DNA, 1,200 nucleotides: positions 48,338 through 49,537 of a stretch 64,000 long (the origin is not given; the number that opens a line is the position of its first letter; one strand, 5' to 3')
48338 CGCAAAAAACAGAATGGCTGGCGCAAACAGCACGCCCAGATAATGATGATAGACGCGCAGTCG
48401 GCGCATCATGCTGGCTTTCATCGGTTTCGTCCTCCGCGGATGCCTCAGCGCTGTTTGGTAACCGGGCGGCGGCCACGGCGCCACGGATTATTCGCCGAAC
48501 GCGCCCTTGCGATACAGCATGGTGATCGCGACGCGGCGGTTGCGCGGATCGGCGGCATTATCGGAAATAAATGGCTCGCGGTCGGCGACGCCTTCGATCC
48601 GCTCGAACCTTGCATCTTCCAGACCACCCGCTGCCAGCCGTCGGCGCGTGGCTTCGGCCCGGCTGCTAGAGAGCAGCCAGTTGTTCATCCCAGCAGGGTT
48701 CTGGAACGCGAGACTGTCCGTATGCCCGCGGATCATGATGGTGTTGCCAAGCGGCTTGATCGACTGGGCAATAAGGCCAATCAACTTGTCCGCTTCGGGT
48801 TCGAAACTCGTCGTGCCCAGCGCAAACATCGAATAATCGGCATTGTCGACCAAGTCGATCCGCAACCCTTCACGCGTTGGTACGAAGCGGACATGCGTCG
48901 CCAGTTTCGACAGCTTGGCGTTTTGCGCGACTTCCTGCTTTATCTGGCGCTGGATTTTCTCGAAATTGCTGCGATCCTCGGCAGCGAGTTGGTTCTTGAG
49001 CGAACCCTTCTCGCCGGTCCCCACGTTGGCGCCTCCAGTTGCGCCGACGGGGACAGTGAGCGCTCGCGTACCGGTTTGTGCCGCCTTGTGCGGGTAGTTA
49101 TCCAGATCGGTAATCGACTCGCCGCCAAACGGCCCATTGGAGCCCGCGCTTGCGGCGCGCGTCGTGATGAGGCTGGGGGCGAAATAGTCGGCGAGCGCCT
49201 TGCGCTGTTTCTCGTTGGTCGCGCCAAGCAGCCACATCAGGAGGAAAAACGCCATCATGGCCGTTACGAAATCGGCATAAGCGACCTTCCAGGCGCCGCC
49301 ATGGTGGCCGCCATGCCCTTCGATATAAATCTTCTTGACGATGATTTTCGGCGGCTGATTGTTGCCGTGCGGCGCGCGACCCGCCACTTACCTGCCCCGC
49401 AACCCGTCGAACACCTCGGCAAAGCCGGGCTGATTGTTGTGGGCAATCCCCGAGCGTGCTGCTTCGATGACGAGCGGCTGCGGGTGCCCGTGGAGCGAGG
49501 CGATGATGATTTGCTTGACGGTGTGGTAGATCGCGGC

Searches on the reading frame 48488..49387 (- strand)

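Call 6: search_protein_families(library=pfam, proteins=[window:48488-49387:-], max_evalue=0.1)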
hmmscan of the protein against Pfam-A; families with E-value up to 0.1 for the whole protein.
window:48488-49387:- (299 aa): 3 families
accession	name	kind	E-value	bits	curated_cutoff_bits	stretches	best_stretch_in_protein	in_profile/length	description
PF13677.11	MotB_plug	-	3.2e-20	71.9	24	1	23-72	8-57/58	Membrane MotB of proton-channel complex MotA/MotB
PF00691.25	OmpA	-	1e-11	45.5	27.2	1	187-284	1-96/98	OmpA family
PF05425.18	CopD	-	0.041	14.7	32.1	1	30-65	34-70/105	Copper resistance protein D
